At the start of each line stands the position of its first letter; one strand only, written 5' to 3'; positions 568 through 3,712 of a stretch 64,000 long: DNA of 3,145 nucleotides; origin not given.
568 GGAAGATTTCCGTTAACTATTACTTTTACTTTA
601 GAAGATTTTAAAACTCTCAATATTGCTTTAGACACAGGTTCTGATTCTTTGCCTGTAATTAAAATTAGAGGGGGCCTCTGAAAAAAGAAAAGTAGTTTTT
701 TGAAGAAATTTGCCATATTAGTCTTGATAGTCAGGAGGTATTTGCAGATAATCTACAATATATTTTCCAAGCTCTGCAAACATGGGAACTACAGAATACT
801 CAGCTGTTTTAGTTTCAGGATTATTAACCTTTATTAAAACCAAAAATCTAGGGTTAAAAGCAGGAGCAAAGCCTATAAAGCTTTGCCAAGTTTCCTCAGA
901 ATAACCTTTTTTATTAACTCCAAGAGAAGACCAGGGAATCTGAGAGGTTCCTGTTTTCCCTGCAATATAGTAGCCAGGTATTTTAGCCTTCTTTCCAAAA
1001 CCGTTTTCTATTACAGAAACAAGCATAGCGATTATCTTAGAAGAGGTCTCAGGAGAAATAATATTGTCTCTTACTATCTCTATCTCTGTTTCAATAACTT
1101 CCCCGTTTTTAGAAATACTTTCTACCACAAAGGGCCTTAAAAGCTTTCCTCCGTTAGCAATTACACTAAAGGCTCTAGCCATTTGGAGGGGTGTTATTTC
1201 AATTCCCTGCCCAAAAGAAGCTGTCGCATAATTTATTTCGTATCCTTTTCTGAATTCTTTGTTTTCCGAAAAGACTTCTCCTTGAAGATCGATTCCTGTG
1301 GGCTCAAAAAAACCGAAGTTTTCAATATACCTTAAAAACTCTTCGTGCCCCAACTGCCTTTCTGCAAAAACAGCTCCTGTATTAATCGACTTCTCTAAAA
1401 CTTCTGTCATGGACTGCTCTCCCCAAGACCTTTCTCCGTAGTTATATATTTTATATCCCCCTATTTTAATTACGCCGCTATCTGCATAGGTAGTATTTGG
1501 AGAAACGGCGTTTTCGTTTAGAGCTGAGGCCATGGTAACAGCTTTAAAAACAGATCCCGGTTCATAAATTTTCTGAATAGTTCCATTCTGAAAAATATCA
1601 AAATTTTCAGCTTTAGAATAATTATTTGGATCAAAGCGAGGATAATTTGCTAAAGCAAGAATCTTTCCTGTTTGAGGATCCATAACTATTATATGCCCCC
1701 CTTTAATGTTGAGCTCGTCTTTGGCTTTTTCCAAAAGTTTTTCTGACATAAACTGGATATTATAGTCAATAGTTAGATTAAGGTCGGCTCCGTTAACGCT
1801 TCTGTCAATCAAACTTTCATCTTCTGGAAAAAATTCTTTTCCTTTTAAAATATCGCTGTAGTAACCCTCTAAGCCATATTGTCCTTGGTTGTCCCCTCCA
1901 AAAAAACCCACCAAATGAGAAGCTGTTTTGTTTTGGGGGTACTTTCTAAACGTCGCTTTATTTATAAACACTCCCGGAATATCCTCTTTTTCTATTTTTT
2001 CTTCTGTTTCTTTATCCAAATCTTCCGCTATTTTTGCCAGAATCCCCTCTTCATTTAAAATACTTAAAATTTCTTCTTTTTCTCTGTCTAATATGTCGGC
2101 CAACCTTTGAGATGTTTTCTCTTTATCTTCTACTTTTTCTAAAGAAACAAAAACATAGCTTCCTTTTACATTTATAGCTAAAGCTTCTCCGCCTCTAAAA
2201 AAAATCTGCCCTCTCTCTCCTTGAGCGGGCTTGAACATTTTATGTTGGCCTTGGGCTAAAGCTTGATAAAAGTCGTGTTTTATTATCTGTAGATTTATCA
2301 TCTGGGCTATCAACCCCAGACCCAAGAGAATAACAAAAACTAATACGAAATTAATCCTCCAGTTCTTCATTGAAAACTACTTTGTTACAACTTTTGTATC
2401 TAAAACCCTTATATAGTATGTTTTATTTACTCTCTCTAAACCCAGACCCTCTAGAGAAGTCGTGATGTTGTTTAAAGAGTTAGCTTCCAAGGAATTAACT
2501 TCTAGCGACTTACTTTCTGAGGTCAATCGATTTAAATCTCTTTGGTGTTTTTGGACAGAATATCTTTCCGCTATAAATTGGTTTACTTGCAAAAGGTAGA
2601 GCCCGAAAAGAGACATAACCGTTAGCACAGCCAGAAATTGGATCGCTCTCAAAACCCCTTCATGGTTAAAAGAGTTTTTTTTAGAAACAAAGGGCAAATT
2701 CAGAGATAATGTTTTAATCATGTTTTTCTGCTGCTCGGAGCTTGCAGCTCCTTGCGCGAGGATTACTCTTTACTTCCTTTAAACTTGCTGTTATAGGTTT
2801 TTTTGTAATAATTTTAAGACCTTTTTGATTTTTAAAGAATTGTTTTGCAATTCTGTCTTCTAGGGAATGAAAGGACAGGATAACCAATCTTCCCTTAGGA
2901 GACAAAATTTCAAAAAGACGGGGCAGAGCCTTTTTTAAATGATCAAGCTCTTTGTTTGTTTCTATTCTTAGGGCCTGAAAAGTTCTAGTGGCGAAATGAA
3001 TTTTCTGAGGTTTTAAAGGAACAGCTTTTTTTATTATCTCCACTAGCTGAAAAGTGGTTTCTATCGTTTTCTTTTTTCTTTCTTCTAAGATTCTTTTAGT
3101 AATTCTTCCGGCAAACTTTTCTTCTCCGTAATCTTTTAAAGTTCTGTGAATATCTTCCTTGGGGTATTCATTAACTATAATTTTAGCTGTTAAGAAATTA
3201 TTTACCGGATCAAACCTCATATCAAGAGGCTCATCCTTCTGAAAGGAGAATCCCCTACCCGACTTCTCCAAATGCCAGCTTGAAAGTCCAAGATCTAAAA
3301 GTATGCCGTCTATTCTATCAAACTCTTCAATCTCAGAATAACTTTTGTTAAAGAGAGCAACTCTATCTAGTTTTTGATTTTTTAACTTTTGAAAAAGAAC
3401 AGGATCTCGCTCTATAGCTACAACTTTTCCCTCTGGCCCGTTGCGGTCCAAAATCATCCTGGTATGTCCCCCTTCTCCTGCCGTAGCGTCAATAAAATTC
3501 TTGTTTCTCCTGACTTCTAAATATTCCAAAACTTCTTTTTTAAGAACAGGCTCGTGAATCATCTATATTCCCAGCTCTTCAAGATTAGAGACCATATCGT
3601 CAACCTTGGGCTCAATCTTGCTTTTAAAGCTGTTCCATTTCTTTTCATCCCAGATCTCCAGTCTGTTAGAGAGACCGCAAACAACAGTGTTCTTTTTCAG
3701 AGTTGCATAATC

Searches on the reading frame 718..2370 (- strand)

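Call 84: search_protein_families(library=pfam, proteins=[window:718-2370:-], max_evalue=0.00001)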
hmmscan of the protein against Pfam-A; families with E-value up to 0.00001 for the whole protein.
window:718-2370:- (550 aa): 2 families
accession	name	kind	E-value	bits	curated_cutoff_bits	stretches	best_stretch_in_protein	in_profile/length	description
PF00905.27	Transpeptidase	-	3.8e-69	233.6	22.1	1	226-528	2-291/299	Penicillin binding protein transpeptidase domain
PF03717.20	PBP_dimer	-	1e-13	52.6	24.4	1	50-178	3-161/180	Penicillin-binding Protein dimerisation domain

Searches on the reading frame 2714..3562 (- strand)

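Call 84: search_protein_families(library=pfam, proteins=[window:2714-3562:-], max_evalue=0.00001)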
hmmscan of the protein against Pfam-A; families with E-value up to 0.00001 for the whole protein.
window:2714-3562:- (282 aa): 1 family
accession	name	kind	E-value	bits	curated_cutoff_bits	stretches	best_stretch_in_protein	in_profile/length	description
PF01795.25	Methyltransf_5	-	6.3e-90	302.2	27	1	2-280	3-308/309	MraW methylase family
